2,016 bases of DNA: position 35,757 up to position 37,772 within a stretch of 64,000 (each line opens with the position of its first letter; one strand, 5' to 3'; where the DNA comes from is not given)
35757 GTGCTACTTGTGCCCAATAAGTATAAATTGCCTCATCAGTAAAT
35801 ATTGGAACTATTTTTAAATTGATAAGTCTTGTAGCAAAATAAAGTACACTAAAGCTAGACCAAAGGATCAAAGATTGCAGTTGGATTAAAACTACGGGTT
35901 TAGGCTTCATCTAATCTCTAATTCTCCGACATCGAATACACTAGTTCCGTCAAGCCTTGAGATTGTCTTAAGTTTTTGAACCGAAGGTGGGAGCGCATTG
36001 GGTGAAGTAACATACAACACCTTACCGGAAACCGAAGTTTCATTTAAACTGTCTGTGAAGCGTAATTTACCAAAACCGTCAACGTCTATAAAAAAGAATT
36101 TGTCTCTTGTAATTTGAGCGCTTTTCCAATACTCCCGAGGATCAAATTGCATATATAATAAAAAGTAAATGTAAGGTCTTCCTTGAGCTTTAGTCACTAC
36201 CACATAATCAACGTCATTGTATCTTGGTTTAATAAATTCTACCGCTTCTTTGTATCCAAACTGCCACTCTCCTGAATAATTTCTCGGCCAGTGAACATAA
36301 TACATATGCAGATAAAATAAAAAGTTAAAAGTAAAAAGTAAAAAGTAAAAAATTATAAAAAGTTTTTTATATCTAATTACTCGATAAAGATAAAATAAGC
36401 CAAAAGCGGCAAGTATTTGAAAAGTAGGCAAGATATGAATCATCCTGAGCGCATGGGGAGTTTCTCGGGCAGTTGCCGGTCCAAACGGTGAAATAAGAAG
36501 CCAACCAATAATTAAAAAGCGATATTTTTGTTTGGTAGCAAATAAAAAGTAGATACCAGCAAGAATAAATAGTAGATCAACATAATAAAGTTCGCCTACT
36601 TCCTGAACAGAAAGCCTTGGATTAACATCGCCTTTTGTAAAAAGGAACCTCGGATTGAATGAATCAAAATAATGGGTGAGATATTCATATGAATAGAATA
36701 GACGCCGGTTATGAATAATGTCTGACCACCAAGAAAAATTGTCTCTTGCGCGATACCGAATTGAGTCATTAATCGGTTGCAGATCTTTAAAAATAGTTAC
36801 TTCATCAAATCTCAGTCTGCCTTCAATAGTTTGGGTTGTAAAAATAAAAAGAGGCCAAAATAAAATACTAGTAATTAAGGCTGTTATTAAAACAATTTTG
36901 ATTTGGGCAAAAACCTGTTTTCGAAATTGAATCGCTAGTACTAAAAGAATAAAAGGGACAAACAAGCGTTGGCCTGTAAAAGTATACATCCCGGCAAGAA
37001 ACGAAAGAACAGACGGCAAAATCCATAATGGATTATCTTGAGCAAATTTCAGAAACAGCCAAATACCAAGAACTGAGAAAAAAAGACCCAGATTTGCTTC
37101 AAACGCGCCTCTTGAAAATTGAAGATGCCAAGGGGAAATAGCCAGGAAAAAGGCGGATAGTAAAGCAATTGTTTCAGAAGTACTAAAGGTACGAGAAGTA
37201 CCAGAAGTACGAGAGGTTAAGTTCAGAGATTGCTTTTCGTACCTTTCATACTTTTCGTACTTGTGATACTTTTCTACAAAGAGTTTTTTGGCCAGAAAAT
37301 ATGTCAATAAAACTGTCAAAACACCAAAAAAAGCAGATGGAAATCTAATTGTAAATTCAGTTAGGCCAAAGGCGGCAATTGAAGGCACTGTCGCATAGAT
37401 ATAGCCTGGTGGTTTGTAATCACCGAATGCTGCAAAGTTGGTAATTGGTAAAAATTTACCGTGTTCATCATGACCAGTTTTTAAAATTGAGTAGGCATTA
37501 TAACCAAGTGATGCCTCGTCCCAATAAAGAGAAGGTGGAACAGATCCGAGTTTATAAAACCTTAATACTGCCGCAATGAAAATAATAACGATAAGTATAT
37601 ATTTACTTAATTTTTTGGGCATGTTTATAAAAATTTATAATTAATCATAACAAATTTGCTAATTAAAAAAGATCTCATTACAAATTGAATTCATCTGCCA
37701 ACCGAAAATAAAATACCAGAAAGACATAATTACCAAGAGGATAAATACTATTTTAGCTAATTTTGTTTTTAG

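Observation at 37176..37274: A 100-nt hairpin built from inverted 9-nt tandem repeats inside the coding sequence of ArnT-like paralog 3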

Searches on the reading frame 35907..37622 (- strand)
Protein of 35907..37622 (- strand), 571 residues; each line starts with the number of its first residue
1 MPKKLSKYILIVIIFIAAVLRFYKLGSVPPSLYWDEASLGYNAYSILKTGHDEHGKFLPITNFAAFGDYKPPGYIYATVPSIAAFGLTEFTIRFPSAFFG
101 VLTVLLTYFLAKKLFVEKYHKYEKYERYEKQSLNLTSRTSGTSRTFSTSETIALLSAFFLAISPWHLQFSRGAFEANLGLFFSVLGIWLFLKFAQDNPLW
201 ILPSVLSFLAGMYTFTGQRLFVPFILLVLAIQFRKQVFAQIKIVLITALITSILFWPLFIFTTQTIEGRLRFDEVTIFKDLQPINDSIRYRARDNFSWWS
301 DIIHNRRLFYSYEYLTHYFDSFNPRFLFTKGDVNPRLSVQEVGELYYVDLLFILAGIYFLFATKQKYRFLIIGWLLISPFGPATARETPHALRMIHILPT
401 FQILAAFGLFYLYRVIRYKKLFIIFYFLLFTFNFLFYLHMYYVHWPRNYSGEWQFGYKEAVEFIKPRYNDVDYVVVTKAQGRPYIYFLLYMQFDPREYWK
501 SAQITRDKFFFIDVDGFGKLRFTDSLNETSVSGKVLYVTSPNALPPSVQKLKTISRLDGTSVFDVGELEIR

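Call 9: search_protein_families(library=pfam, proteins=[window:35907-37622:-])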
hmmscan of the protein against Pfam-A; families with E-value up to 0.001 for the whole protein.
window:35907-37622:- (571 aa): 2 families
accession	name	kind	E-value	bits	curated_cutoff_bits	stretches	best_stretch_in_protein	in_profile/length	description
PF02366.24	PMT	-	1.2e-08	35.2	22.7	1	13-117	3-110/245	Dolichyl-phosphate-mannose-protein mannosyltransferase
PF13231.12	PMT_2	-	3.8e-06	27.6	26.1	1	148-260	47-159/160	Dolichyl-phosphate-mannose-protein mannosyltransferase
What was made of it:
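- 35907..37622 (-): Host gene: 571-aa GT-C fold glycosyltransferase (PMT / PMT_2, ArnT-like), 'paralog 3' of a tandem array of such genes. Pfam PF02366 and PF13231, with the PMT_2 match interrupted between residues 117 and 148 (call 9).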

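Call 14: find_homologous_proteins(query=window:35907-37622:-, max_evalue=1e-20)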
Query window:35907-37622:- (571 aa): 6145 proteins with E <= 1e-20 among 8000 candidates; the best 120 are listed.
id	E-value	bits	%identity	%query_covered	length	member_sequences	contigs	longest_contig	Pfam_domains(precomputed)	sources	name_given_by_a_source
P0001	0.0e+0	1282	100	100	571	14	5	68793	PF02366.25,PF13231.13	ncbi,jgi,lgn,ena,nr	ncbi:hypothetical protein A2Z54_00905 [Candidatus Curtissbacteria bacterium RIFCSPHIGHO2_02_39_8]|nr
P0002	0.0e+0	1157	92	100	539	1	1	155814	PF02366.25,PF13231.13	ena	-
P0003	0.0e+0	1112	89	99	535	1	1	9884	PF02366.25,PF13231.13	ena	-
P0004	0.0e+0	1070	83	100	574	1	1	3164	PF02366.25,PF13231.13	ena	-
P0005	0.0e+0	1069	82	100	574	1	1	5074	PF02366.25,PF13231.13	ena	-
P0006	0.0e+0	1063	87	100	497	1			PF02366.25,PF13231.13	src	-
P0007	0.0e+0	1061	82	100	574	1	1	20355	PF02366.25,PF13231.13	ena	-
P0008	5.5e-289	978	77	99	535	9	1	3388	PF02366.25,PF13231.13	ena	-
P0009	2.7e-269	913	71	99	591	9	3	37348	PF02366.25,PF13231.13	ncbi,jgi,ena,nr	ncbi:hypothetical protein A3J89_01660 [Candidatus Curtissbacteria bacterium RIFOXYB12_FULL_40_6]|nr:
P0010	2.5e-266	903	72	98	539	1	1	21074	PF02366.25,PF13231.13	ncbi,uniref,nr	ncbi:hypothetical protein A2165_01935 [Candidatus Curtissbacteria bacterium RBG_13_40_7]|uniref:ArnT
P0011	5.1e-265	899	71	96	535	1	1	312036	PF02366.25,PF13231.13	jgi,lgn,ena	-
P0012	1.3e-263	894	70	99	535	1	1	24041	PF02366.25,PF13231.13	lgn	-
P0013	3.9e-261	886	68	99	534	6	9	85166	PF02366.25,PF13231.13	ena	-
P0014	4.9e-253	859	68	98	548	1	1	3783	PF02366.25,PF13231.13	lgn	-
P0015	5.9e-253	859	66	99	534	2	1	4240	PF02366.25,PF13231.13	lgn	-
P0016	1.2e-250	852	66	99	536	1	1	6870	PF02366.25,PF13231.13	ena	-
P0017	2.2e-249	847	66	99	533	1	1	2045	PF02366.25,PF13231.13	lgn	-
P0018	1.1e-246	838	68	96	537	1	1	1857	PF02366.25,PF13231.13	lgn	-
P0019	8.0e-246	836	65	99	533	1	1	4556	PF02366.25,PF13231.13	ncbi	-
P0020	9.1e-246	835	65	99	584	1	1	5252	PF02366.25,PF13231.13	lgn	-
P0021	1.1e-245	835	66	96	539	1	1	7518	PF02366.25,PF13231.13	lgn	-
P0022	2.5e-245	834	66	99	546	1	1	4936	PF02366.25,PF13231.13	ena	-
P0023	1.2e-244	832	66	99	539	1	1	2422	PF02366.25,PF13231.13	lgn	-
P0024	7.2e-242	823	65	98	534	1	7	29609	PF02366.25,PF13231.13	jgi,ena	-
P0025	1.1e-241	822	66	98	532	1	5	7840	PF02366.25,PF13231.13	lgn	-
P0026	2.7e-241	821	66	99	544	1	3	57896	PF02366.25,PF13231.13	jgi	-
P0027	3.3e-241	820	66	99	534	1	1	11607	PF02366.25,PF13231.13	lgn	-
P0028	4.2e-241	820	65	99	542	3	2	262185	PF02366.25,PF13231.13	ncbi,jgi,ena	-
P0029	3.4e-240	817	64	96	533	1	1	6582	PF02366.25,PF13231.13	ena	-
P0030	4.9e-240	817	68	97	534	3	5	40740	PF02366.25,PF13231.13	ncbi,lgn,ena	ncbi:MAG: phospholipid carrier-dependent glycosyltransferase [Patescibacteria group bacterium]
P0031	6.6e-240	816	65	99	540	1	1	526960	PF02366.25,PF13231.13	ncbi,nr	ncbi:MAG: glycosyltransferase family 39 protein [Candidatus Curtissbacteria bacterium]|nr:glycosyltr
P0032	1.5e-239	815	65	99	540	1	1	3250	PF02366.25,PF13231.13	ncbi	-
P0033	6.8e-239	813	64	99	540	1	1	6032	PF02366.25,PF13231.13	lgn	-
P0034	1.7e-238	811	65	98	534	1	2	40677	PF02366.25,PF13231.13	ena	-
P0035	2.1e-238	811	63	99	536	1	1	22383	PF02366.25,PF13231.13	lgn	-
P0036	1.5e-237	808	63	99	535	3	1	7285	PF02366.25,PF13231.13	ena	-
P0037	2.1e-237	808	67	95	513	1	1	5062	PF02366.25,PF13231.13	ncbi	ncbi:hypothetical protein A2164_00670, partial [Candidatus Curtissbacteria bacterium RBG_13_35_7]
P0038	2.3e-237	808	64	99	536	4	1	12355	PF02366.25,PF13231.13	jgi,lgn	jgi:4-amino-4-deoxy-L-arabinose transferase-like glycosyltransferase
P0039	5.0e-237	807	65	96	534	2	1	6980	PF02366.25,PF13231.13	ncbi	-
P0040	5.9e-237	806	65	99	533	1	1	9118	PF02366.25,PF13231.13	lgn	-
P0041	8.7e-237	806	63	98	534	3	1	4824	PF02366.25,PF13231.13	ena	-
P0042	1.5e-236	805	64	99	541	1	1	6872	PF02366.25,PF13231.13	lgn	-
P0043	5.6e-236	803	65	98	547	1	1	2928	PF02366.25,PF13231.13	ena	-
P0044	6.3e-236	803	63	96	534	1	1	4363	PF02366.25,PF13231.13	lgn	-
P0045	7.5e-236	803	64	99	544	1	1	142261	PF02366.25,PF13231.13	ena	-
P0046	9.4e-236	802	64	99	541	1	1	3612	PF02366.25,PF13231.13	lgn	-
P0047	1.6e-235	802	64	99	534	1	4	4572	PF02366.25,PF13231.13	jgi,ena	-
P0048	2.8e-235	801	64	99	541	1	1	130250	PF02366.25,PF13231.13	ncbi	-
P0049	1.4e-234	798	62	99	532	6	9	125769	PF02366.25,PF13231.13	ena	-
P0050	2.0e-234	798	63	99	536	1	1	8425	PF02366.25,PF13231.13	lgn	-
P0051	2.9e-234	797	63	99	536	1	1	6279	PF02366.25,PF13231.13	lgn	-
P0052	3.0e-234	797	62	99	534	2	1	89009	PF02366.25,PF13231.13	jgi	-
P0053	7.8e-234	796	64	96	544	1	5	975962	PF02366.25,PF13231.13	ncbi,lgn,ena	-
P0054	1.0e-233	796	63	99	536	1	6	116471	PF02366.25,PF13231.13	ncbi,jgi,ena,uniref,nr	ncbi:MAG: hypothetical protein UT84_C0026G0007 [Candidatus Curtissbacteria bacterium GW2011_GWA1_40_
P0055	4.2e-233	794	63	99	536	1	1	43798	PF02366.25,PF13231.13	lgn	-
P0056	6.8e-233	793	63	99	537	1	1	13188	PF02366.25,PF13231.13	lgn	-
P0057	7.6e-233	793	62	99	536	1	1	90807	PF02366.25,PF13231.13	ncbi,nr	ncbi:MAG: phospholipid carrier-dependent glycosyltransferase [Candidatus Curtissbacteria bacterium]|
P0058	7.6e-233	793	63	99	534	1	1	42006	PF02366.25,PF13231.13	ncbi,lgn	ncbi:MAG: phospholipid carrier-dependent glycosyltransferase [Candidatus Curtissbacteria bacterium]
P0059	3.9e-232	790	63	99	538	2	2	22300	PF02366.25,PF13231.13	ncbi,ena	-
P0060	9.8e-232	789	63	95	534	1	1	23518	PF02366.25,PF13231.13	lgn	-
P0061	4.2e-231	787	62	98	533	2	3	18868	PF02366.25,PF13231.13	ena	-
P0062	6.3e-231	786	64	99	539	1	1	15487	PF02366.25,PF13231.13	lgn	-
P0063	6.7e-231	786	62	99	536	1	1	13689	PF02366.25,PF13231.13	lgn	-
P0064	7.3e-231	786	62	99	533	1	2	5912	PF02366.25,PF13231.13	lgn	-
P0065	1.1e-230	786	65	96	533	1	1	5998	PF02366.25,PF13231.13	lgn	-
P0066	3.1e-230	784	61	98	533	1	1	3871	PF02366.25,PF13231.13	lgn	-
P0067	3.1e-230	784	63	99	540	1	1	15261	PF02366.25,PF13231.13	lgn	-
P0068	3.2e-230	784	63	99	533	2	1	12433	PF02366.25,PF13231.13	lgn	-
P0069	2.1e-229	781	61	98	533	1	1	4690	PF02366.25,PF13231.13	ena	-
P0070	6.5e-229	780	63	99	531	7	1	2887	PF02366.25,PF13231.13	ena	-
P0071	6.7e-228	776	61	99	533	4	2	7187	PF02366.25,PF13231.13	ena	-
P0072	5.2e-227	774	63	99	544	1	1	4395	PF02366.25,PF13231.13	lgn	-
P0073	6.0e-227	773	61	99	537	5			PF02366.25,PF13231.13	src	-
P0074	1.5e-226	772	62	98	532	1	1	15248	PF02366.25,PF13231.13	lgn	-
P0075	7.4e-226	770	61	99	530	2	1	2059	PF02366.25,PF13231.13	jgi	-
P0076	1.0e-225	769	62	99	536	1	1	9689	PF02366.25,PF13231.13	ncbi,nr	ncbi:phospholipid carrier-dependent glycosyltransferase [Candidatus Curtissbacteria bacterium]|nr:ph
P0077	2.6e-225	768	61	99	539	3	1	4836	PF02366.25,PF13231.13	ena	-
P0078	3.5e-225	767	61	99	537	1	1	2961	PF02366.25,PF13231.13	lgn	-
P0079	9.4e-225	766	63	96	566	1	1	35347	PF02366.25,PF13231.13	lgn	-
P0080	9.7e-225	766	62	98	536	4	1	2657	PF02366.25,PF13231.13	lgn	-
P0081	1.3e-224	766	60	96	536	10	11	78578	PF02366.25,PF13231.13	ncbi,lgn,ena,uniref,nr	ncbi:MAG: hypothetical protein US31_C0005G0054 [Berkelbacteria bacterium GW2011_GWA1_36_9]|uniref:Gl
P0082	3.4e-224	764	62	97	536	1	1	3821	PF02366.25,PF13231.13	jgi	jgi:4-amino-4-deoxy-L-arabinose transferase-like glycosyltransferase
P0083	4.7e-224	764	59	99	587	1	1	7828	PF02366.25,PF13231.13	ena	-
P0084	6.6e-224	763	60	97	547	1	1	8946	PF02366.25,PF13231.13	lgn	-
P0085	7.7e-224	763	60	99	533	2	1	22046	PF02366.25,PF13231.13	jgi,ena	-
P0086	1.1e-223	762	62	99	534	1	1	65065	PF02366.25,PF13231.13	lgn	-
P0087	5.7e-223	760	61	99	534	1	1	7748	PF02366.25,PF13231.13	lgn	-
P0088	1.1e-222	759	61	99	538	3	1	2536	PF02366.25,PF13231.13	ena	-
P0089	3.3e-222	758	61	99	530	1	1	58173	PF02366.25,PF13231.13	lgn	-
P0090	3.3e-222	758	61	98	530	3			PF02366.25,PF13231.13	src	-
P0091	8.9e-222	756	61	100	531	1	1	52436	PF02366.25,PF13231.13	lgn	-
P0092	6.7e-221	753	61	97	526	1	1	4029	PF02366.25,PF13231.13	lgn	-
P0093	1.1e-220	753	60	99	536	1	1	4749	PF02366.25,PF13231.13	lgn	-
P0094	1.6e-220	752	61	99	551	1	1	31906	PF13231.13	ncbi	-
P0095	2.4e-219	748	60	98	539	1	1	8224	PF02366.25,PF13231.13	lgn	-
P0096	3.0e-219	748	60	98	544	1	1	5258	PF02366.25,PF13231.13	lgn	-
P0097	4.3e-219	747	61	99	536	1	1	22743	PF02366.25,PF13231.13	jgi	jgi:4-amino-4-deoxy-L-arabinose transferase-like glycosyltransferase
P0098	1.1e-218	746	60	99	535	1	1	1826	PF02366.25,PF13231.13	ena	-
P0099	2.8e-218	745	61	98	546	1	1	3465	PF02366.25,PF13231.13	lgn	-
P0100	4.8e-218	744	60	99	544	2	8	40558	PF02366.25,PF13231.13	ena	-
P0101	5.8e-218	744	61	99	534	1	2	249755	PF02366.25,PF13231.13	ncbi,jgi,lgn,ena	-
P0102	5.9e-218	744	59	99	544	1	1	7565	PF02366.25,PF13231.13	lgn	-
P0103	2.0e-217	742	59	96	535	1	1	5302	PF02366.25,PF13231.13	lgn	-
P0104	2.2e-217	742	60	97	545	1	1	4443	PF02366.25,PF13231.13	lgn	-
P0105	2.6e-217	741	60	99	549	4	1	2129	PF02366.25,PF13231.13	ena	-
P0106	9.7e-217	740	60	96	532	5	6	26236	PF02366.25,PF13231.13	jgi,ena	-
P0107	1.0e-216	740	59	99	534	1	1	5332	PF02366.25,PF13231.13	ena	-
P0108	1.1e-216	739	59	95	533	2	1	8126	PF02366.25,PF13231.13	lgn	-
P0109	2.4e-216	738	59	98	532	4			PF02366.25,PF13231.13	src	-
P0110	1.2e-215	736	59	99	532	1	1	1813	PF02366.25,PF13231.13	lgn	-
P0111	1.3e-215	736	60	99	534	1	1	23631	PF02366.25,PF13231.13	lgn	-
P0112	1.6e-215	736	60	99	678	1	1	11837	PF02366.25,PF13231.13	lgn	-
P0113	4.0e-215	734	59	99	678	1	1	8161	PF02366.25,PF13231.13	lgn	-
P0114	4.4e-215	734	59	96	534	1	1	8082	PF02366.25,PF13231.13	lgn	-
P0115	6.3e-215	734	60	98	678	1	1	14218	PF02366.25,PF13231.13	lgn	-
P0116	1.4e-214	732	60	99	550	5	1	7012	PF02366.25,PF13231.13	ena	-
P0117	3.0e-214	731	57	99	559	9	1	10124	PF02366.25,PF13231.13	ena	-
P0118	3.5e-214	731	59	99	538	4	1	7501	PF02366.25,PF13231.13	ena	-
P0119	2.6e-213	728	59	99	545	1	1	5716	PF02366.25,PF13231.13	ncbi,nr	ncbi:glycosyltransferase family 39 protein [Candidatus Curtissbacteria bacterium]|nr:glycosyltransfe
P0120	3.7e-213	728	59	98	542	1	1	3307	PF02366.25,PF13231.13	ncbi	-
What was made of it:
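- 35907..37622 (-): 100% identical to a Candidatus Curtissbacteria protein (call 14).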

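Call 17: find_encoding_contigs(protein=P0007, flank=10000, max_places=3)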
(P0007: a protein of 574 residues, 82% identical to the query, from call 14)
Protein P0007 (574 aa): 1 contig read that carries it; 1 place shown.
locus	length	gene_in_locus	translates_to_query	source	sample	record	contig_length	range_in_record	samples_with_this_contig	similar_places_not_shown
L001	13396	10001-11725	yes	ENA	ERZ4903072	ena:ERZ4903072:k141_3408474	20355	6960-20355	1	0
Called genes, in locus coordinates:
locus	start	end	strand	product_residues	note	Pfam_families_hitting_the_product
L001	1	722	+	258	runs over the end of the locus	PF00535:Glycos_transf_2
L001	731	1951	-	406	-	-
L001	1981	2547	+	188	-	PF06821:Ser_hydrolase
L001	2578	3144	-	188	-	-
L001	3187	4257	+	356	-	PF01979:Amidohydro_1, PF12890:DHOase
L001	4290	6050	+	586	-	-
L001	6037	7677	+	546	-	PF02366:PMT, PF13231:PMT_2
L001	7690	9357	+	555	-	-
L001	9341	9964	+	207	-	-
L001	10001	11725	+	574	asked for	PF02366:PMT, PF13231:PMT_2 (faint)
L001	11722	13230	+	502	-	PF13231:PMT_2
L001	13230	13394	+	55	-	?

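Call 21: find_related_loci(query=A2, collection=genome_contigs, flank=6000)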
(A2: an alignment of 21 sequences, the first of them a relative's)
Query A2 (571 aa) in genome_contigs; peptide patterns used: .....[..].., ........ (x = any residue, [..] = any of these).
94 stretches matched a pattern; 68 encode a relative of the query (tblastn E <= 1e-3); 65 distinct loci.
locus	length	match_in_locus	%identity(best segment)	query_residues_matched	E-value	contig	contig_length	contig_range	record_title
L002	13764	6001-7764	71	1-567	0e+0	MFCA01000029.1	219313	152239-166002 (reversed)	MAG: Candidatus Curtissbacteria bacterium RIFOXYA1_FULL_41_14 rifoxya1_full_scaffold_9, whole genome shotgun sequence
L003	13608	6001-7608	67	1-568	0e+0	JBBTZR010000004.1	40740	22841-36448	MAG: Patescibacteria group bacterium isolate H41-bin136_1 H41_bin136_1_000000000004, whole genome shotgun sequence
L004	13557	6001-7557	64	17-567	0e+0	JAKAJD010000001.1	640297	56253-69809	MAG: bacterium isolate WY3.bin73 NODE_5_length_640297_cov_3.520291, whole genome shotgun sequence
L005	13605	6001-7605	61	3-569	0e+0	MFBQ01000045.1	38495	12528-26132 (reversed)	MAG: Candidatus Curtissbacteria bacterium RIFCSPLOWO2_01_FULL_41_18 rifcsplowo2_01_scaffold_8950, whole genome shotgun s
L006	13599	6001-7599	65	4-570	0e+0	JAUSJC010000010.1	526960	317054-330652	MAG: Candidatus Curtissbacteria bacterium isolate E14_metabat.bin.284 E14_k141_194071, whole genome shotgun sequence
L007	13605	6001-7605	63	1-567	0e+0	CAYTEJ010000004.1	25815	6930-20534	MAG TPA_asm: uncultured Gammaproteobacteria bacterium isolate binchicken_co110_1204 genome assembly, contig: NODE_4174_l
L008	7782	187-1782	61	3-566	0e+0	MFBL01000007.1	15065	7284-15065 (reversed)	MAG: Candidatus Curtissbacteria bacterium RIFCSPHIGHO2_12_FULL_41_17 rifcsphigho2_12_scaffold_12985, whole genome shotgu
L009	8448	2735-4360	61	4-566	0e+0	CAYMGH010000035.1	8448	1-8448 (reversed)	MAG TPA_asm: uncultured Gammaproteobacteria bacterium isolate SRP269290_co1_900 genome assembly, contig: NODE_13913_leng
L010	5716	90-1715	59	4-567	0e+0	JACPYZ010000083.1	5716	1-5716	MAG: Candidatus Curtissbacteria bacterium isolate NC_groundwater_876_Pr1_S2p5_40_11 Montesol18_S2p5_coassembly_scaffold_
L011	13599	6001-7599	57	3-567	0e+0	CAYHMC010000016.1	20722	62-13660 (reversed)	MAG TPA_asm: uncultured Candidatus Saccharibacteria bacterium isolate ERP119705_co13_620 genome assembly, contig: NODE_3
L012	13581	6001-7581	58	5-566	0e+0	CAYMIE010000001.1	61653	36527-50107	MAG TPA_asm: uncultured Gammaproteobacteria bacterium isolate SRP050083_co3_380 genome assembly, contig: NODE_224_length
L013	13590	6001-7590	58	3-566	0e+0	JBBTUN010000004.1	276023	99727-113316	MAG: Patescibacteria group bacterium isolate H41-bin134_1 H41_bin134_1_000000000004, whole genome shotgun sequence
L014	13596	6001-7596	63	3-566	0e+0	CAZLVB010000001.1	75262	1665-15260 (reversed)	MAG TPA_asm: uncultured Gammaproteobacteria bacterium isolate SRP269290_co3_1053 genome assembly, contig: NODE_248_lengt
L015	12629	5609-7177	54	17-568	0e+0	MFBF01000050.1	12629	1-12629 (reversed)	MAG: Candidatus Curtissbacteria bacterium RIFCSPHIGHO2_02_FULL_42_15 rifcsphigho2_02_scaffold_44762, whole genome shotgu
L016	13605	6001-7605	54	4-570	0e+0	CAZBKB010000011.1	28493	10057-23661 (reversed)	MAG TPA_asm: uncultured Gammaproteobacteria bacterium isolate SRP050083_co1_19 genome assembly, contig: NODE_572_length_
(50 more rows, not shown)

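Call 26: find_encoding_contigs(protein=P0002, flank=10000, max_places=2)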
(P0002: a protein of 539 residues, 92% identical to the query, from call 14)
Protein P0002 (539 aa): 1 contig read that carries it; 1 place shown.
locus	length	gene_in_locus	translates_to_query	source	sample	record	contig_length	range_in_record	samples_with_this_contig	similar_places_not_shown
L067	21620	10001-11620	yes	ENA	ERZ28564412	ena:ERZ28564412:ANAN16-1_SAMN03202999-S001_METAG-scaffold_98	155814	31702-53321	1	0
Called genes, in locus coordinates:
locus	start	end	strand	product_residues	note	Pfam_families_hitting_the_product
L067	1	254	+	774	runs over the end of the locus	PF09586:YfhO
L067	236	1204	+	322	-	PF00535:Glycos_transf_2, PF10111:Glyco_tranf_2_2, PF13641:Glyco_tranf_2_3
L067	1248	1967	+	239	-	PF00535:Glycos_transf_2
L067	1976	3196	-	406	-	-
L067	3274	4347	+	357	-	PF01979:Amidohydro_1, PF12890:DHOase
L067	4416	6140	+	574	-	PF10131:PTPS_related (weak)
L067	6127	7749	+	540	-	PF02366:PMT, PF13231:PMT_2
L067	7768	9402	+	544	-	PF02366:PMT, PF13231:PMT_2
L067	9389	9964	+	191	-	-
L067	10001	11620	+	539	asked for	PF02366:PMT, PF13231:PMT_2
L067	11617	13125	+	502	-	PF13231:PMT_2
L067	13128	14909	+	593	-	PF13231:PMT_2 (weak)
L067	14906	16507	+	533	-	PF02366:PMT (weak), PF13231:PMT_2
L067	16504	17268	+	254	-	PF00535:Glycos_transf_2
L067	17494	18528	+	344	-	PF13579:Glyco_trans_4_4 (faint), PF13439:Glyco_transf_4, PF00534:Glycos_transf_1, PF13692:Glyco_trans_1_4, PF20706:GT4-conflict (weak)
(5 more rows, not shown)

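Call 30: find_encoding_contigs(protein=P0014, flank=3000, max_places=2)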
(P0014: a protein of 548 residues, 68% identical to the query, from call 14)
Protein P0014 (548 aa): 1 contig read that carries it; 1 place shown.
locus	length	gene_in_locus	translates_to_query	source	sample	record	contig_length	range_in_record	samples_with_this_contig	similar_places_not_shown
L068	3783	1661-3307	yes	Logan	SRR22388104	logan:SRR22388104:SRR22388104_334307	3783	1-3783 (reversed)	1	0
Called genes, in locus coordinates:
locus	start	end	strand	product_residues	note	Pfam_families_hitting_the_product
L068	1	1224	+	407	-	?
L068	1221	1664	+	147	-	-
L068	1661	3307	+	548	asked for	PF02366:PMT, PF13231:PMT_2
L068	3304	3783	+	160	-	?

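Call 59: search_solved_structures(query=A2, max_evalue=0.01, show_alignments=2)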
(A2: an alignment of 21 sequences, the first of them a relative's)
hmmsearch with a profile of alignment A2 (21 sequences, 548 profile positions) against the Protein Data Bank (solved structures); distinct sequences matched with E-value up to 0.01: 0.
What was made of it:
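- Tried and rejected: PDB sequence search with the family profile (call 59).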
